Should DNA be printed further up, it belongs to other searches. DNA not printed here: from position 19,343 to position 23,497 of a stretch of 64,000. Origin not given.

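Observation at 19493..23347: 1284-aa orphan protein with a highly charged coiled-coil N-terminus and a single C-terminal membrane anchor, converging on the pilin operon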

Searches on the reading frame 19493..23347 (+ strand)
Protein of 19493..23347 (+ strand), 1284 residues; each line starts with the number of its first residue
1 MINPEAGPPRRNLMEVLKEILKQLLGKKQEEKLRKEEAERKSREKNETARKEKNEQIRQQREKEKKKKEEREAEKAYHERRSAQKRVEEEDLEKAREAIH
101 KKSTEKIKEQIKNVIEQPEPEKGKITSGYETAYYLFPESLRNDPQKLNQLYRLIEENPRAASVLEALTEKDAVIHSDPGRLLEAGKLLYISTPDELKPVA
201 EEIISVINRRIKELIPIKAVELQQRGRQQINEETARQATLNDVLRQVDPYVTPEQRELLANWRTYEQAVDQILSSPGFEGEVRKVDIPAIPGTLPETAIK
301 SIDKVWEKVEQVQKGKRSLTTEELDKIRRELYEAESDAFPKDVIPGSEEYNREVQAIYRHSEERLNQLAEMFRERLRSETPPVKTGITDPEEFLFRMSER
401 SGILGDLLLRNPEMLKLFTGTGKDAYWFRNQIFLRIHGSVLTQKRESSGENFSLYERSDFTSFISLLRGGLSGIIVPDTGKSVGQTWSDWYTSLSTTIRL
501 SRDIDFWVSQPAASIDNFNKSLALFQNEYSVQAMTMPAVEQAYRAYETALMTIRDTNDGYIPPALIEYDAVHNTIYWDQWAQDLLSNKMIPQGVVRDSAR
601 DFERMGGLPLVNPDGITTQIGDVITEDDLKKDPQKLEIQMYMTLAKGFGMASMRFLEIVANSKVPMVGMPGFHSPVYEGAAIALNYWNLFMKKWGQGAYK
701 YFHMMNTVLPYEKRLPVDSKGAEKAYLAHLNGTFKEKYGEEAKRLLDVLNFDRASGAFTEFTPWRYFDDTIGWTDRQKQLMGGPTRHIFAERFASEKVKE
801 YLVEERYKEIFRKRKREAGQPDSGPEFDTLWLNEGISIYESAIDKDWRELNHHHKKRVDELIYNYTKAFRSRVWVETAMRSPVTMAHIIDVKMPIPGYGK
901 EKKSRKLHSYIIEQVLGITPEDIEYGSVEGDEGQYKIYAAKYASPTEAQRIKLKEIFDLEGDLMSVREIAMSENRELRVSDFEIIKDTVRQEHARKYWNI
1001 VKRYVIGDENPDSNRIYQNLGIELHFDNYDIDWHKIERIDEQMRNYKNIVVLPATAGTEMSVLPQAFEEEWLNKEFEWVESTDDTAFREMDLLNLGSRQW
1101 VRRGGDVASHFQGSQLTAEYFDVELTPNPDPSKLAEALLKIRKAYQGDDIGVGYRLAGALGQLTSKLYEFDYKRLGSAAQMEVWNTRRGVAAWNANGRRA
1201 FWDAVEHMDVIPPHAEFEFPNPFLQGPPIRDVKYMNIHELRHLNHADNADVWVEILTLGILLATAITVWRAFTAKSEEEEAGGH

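Call 5: search_protein_families(library=pfam, proteins=[window:19493-23347:+], max_evalue=0.01)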
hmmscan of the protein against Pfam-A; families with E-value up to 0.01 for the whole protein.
window:19493-23347:+ (1284 aa): 0 families

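Call 6: search_protein_families(library=ncbifam, proteins=[window:19493-23347:+], max_evalue=0.01)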
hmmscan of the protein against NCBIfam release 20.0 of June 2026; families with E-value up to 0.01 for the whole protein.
window:19493-23347:+ (1284 aa): 0 families

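Call 7: find_homologous_proteins(query=window:19493-23344:+)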
Query window:19493-23344:+ (1284 aa): 1 proteins with E <= 0.001 among 8000 candidates.
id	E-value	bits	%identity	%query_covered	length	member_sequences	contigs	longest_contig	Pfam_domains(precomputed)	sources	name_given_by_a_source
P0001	0.0e+0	2930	100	100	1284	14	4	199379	-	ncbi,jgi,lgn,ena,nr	ncbi:hypothetical protein A3D05_02205 [Candidatus Gottesmanbacteria bacterium RIFCSPHIGHO2_02_FULL_4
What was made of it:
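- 19493..23347 (+): Gene for the 1284-aa giant tail-anchored protein (NCBI: hypothetical protein A3D05_02205, Candidatus Gottesmanbacteria). Exact match to P0001 (call 7).
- Tried and rejected: It returned only the protein itself (call 7).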

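Call 10: find_homologous_proteins(query=window:19853-23344:+)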
Query window:19853-23344:+ (1164 aa): 18 proteins with E <= 0.001 among 8000 candidates.
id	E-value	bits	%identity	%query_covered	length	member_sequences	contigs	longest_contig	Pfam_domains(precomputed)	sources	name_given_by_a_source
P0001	0.0e+0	2679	100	100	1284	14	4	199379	-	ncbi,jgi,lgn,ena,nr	ncbi:hypothetical protein A3D05_02205 [Candidatus Gottesmanbacteria bacterium RIFCSPHIGHO2_02_FULL_4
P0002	0.0e+0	1346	53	99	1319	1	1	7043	-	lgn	-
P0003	0.0e+0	1341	52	99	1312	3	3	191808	-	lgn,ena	-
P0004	0.0e+0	1187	49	99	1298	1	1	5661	-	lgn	-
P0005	0.0e+0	1176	51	93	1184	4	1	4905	-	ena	-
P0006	0.0e+0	1102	45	99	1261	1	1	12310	-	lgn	-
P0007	0.0e+0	1076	47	97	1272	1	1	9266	-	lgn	-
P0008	0.0e+0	1068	44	99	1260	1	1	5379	-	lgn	-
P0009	0.0e+0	1022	44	99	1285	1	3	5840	-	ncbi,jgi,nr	ncbi:hypothetical protein FJY90_04635 [Candidatus Gottesmanbacteria bacterium]|nr:hypothetical prote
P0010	0.0e+0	1015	45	99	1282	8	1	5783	-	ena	-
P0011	3.0e-290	984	45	92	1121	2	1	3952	-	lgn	-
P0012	1.6e-281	955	42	97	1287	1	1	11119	-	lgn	-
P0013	1.0e-266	906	42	98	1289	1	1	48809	-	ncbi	-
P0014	1.4e-259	883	41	98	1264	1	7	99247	-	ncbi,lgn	-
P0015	1.5e-257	876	41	99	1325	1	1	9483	-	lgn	-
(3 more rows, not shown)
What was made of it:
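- Checked: 'Orphan': 17 full-length homologues at 38-53% identity appear once the K/E head is removed from the query (call 10).
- Tried and rejected: The K/E head had saturated the candidate list, and trimming it fixed the problem (call 10).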

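Call 12: find_encoding_contigs(protein=P0003, flank=10000, max_places=2)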
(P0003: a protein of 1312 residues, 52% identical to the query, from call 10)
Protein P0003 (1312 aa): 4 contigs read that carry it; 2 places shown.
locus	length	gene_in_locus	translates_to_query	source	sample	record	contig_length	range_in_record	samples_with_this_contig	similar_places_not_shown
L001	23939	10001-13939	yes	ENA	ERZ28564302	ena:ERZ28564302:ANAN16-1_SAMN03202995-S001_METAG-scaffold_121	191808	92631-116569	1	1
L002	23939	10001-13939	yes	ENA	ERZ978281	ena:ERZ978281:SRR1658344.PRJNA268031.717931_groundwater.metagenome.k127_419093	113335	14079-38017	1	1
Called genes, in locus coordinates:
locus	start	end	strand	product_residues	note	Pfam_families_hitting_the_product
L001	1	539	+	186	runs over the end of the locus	PF01467:CTP_transf_like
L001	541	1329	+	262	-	PF02540:NAD_synthase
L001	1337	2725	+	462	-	PF02788:RuBisCO_large_N, PF00016:RuBisCO_large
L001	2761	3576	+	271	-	PF00459:Inositol_P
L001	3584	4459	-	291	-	PF00702:Hydrolase, PF13419:HAD_2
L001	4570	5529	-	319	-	PF00480:ROK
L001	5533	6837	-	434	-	PF13580:SIS_2, PF01380:SIS (weak), PF13580:SIS_2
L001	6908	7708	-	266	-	PF01791:DeoC, PF09863:DUF2090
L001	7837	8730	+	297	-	PF00294:PfkB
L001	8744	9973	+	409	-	PF00349:Hexokinase_1, PF03727:Hexokinase_2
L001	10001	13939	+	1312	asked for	-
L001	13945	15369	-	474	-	-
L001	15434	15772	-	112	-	PF18895:T4SS_pilin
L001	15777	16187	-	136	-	PF18895:T4SS_pilin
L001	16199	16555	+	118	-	PF04977:DivIC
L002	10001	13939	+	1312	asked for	-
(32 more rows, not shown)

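Call 13: find_encoding_contigs(protein=P0014, flank=10000, max_places=2)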
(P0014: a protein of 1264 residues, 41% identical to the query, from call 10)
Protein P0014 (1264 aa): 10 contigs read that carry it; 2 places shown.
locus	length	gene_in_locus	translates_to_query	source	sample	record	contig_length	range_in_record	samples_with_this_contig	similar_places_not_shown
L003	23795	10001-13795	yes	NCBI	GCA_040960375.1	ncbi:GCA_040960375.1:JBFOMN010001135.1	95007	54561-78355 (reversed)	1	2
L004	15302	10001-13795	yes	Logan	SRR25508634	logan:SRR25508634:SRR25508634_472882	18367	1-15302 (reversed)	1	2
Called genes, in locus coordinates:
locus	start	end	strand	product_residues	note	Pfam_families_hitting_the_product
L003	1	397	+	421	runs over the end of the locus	PF04932:Wzy_C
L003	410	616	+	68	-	-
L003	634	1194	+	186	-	PF01467:CTP_transf_like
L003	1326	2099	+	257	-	PF02540:NAD_synthase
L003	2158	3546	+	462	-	PF02788:RuBisCO_large_N, PF00016:RuBisCO_large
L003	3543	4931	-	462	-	PF00232:Glyco_hydro_1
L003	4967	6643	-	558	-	-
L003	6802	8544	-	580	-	PF01168:Ala_racemase_N, PF00842:Ala_racemase_C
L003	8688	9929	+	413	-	PF00349:Hexokinase_1, PF03727:Hexokinase_2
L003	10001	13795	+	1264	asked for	-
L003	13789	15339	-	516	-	-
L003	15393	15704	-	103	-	PF18895:T4SS_pilin (weak)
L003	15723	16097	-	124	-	-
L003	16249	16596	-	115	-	PF18895:T4SS_pilin (faint)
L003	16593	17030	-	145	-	PF18895:T4SS_pilin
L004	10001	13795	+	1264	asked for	-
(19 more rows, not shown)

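Call 18: search_solved_structures(query=A1, max_evalue=10)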
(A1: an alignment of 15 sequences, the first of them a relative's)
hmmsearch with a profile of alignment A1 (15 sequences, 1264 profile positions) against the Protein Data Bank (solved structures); distinct sequences matched with E-value up to 10: 10.
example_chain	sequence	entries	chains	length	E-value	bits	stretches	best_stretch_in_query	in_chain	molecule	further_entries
8fin_A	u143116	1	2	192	0.67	10.7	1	75-236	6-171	cs207A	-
8qfc_D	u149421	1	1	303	1.9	9.2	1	23-113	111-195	DDRGK domain-containing protein 1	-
8ohd_C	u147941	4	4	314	2.1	9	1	23-113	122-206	DDRGK domain-containing protein 1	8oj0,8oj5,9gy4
3b0z_B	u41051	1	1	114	2.5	8.8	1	620-660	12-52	Flagellar biosynthetic protein flhB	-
9jc1_B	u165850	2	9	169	2.7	8.7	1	27-123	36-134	ATP synthase subunit b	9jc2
6n2y_b2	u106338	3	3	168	2.8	8.6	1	26-119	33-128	ATP synthase subunit b | Bacillus PS3 ATP synthase subunit b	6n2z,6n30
9jc1_A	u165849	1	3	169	2.9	8.6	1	26-119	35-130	ATP synthase subunit b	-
6n2y_b1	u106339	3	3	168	3.3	8.4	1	27-123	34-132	ATP synthase subunit b | Bacillus PS3 ATP synthase subunit b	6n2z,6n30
6n2d_b2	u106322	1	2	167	3.3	8.4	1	27-123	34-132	ATP synthase subunit b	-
6wxh_D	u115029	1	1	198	9.9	6.8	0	6-109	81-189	Colicin-E1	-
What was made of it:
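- Tried and rejected: Only the charged head matched other charged helices, at E > 0.6 (call 18).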

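Call 19: search_protein_families(library=pfam, alignment_id=A1, max_evalue=1)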
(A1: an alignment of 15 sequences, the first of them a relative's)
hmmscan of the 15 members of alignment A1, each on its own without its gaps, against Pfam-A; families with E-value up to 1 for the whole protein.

A. member 1, P0001 (1284 aa): 0 families

B. families by the number of members that match (of 15 scanned): 11 families
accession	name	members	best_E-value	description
PF12470.13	SUFU_C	1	0.025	Suppressor of Fused Gli/Ci N terminal binding domain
PF23195.1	UBQLN1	1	0.088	Ubiquilin-1-like domain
PF00787.29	PX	1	0.11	PX domain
PF18805.7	LRR_10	1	0.12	Leucine-rich repeat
PF13054.11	DUF3915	1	0.17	Protein of unknown function (DUF3915)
PF20451.3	Calmod_bind_M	1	0.18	Calmodulin binding protein central domain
PF03352.18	Adenine_glyco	1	0.43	Methyladenine glycosylase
PF02932.22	Neur_chan_memb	1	0.52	Neurotransmitter-gated ion-channel transmembrane region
PF17380.7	DUF5401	1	0.55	Family of unknown function (DUF5401)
PF25325.1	EF-hand_EFHB_C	1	0.74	EFHB C-terminal EF-hand domain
PF00012.26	HSP70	1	0.95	Hsp70 protein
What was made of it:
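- On T4SS ATPases (VirB4/VirD4/VirB11): No Pfam or NCBIfam hit (calls 5, 6, 19).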

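Call 23: search_protein_representatives(protein=window:19823-23344:+)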
Query: 1174 residues. Proteins with E-value up to 0.001 (for the whole library): 86; up to 1e-10: 69; up to 1e-30: 52. The best 86 are listed.
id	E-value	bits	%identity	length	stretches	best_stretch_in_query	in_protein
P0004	0.0e+00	1189.0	51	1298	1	8-1173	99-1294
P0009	0.0e+00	1021.5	48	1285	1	33-1173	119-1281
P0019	9.8e-270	914.6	44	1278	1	19-1173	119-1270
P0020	9.9e-247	838.4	42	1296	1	18-1173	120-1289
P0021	1.5e-246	837.8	41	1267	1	6-1170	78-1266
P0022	4.1e-246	836.3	44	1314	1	35-1174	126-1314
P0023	1.3e-243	828.1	46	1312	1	181-1173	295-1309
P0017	2.3e-236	804.1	40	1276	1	11-1173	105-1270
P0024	1.2e-224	765.3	40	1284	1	18-1173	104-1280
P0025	1.3e-216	738.7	41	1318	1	14-1173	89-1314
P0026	2.3e-196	671.5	38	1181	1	59-1172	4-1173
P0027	5.2e-157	541.2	49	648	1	532-1173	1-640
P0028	6.2e-120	418.4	41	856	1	151-726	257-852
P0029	4.8e-114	398.9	39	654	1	37-648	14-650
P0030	4.4e-95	336.2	36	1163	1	136-1170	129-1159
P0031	1.1e-85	305.0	32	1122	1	319-1170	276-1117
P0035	3.0e-74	267.2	33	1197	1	316-1169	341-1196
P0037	5.6e-66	239.8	30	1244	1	319-1174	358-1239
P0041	4.0e-49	183.9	28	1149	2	320-692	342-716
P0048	1.4e-43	165.5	27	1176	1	318-1169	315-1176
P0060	1.3e-33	132.5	26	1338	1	316-1062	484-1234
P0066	5.4e-32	127.2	28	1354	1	380-1169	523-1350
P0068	1.1e-28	116.2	26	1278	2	674-1173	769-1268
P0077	4.2e-17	77.9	26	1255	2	316-678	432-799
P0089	1.6e-06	42.9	31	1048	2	396-481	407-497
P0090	1.9e-06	42.6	26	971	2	389-476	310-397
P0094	1.4e-05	39.7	28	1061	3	527-693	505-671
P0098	2.1e-04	35.9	28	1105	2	308-475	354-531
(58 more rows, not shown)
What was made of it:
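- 20768..23242 (+): Family-wide conserved core (aa 426-1250), mostly alpha-helical with small beta elements. Holds most of the 68 positions conserved in at least 85% of 68 diverse members (for example D503, D505, E547, D578, K646, R654, E657, E678, D768, R880, R975, D981, D1084, R1098, R1102, D1106). HMMER alignments start near aa 430 in distant members (call 23).
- Checked: An exhaustive search finds 86 representative clusters (call 23).
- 86 representative clusters (call 23).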

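Call 30: find_encoding_contigs(protein=P0030, flank=10000, max_places=1)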
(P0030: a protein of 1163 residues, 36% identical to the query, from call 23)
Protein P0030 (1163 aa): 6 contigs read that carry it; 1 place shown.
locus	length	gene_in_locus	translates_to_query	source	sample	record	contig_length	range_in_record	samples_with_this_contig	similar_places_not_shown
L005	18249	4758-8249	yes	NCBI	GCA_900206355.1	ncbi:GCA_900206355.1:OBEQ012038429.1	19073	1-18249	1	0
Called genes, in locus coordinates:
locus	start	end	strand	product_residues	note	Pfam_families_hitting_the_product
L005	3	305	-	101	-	?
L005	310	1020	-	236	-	PF26593:TraC-like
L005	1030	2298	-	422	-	PF12666:PrgI (weak)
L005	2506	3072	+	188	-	PF01467:CTP_transf_like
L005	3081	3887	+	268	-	PF02540:NAD_synthase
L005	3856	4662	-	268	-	-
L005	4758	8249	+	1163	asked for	-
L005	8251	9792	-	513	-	-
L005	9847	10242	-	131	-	PF18895:T4SS_pilin (weak)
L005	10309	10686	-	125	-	PF18895:T4SS_pilin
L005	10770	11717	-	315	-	PF18895:T4SS_pilin (weak)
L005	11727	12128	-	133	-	PF18895:T4SS_pilin (weak)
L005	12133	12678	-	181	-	PF18895:T4SS_pilin (weak)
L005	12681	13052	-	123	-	PF18895:T4SS_pilin (weak)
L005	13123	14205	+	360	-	PF00348:polyprenyl_synt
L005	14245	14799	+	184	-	PF04542:Sigma70_r2, PF08281:Sigma70_r4_2, PF04545:Sigma70_r4 (weak)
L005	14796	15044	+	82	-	-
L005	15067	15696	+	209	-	PF04893:Yip1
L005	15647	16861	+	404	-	PF00368:HMG-CoA_red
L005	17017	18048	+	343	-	PF08540:HMG_CoA_synt_C (faint), PF08541:ACP_syn_III_C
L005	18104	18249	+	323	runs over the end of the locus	?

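Call 31: find_encoding_contigs(protein=P0041, flank=10000, max_places=1)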
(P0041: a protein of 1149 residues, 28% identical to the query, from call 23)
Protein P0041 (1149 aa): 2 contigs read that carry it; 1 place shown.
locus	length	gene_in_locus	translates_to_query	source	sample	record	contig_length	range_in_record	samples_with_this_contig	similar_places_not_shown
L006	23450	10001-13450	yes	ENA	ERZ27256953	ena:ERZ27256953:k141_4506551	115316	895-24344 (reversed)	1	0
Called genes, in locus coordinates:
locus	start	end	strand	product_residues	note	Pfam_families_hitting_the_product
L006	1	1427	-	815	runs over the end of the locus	PF01551:Peptidase_M23 (faint)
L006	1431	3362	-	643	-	PF19044:P-loop_TraG, PF01935:DUF87, PF12846:AAA_10 (weak)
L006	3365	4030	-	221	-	-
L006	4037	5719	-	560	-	PF12666:PrgI (weak), PF13620:CarboxypepD_reg (weak)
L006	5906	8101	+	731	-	PF26449:DUF8128, PF01935:DUF87, PF10412:TrwB_AAD_bind (weak), PF12696:TraG-D_C (weak)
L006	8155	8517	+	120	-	PF05635:23S_rRNA_IVP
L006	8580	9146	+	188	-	PF01467:CTP_transf_like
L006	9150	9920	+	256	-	PF02540:NAD_synthase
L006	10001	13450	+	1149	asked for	-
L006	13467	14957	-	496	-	-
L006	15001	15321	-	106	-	PF18895:T4SS_pilin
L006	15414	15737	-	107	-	PF18895:T4SS_pilin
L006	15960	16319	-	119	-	PF18895:T4SS_pilin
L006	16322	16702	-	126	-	-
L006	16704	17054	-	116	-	-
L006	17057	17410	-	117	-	PF18895:T4SS_pilin (weak)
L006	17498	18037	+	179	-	PF04542:Sigma70_r2, PF08281:Sigma70_r4_2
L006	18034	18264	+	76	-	-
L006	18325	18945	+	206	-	PF04893:Yip1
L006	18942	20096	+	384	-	PF00368:HMG-CoA_red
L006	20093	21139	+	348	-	PF08540:HMG_CoA_synt_C (faint), PF08541:ACP_syn_III_C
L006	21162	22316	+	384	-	PF00108:Thiolase_N, PF00109:ketoacyl-synt, PF08545:ACP_syn_III (faint), PF02803:Thiolase_C, PF22691:Thiolase_C_1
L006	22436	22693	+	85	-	PF01796:OB_ChsH2_C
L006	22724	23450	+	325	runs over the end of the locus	PF00288:GHMP_kinases_N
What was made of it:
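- VirB4-like, VirD4-like, PrgI-like and TraC-like genes lie nearby in L005/L006 (calls 30, 31). The whole nadD-nadE-giant-partner-pilin region sits next to VirB4/VirD4/PrgI genes in L005/L006 (calls 30, 31).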
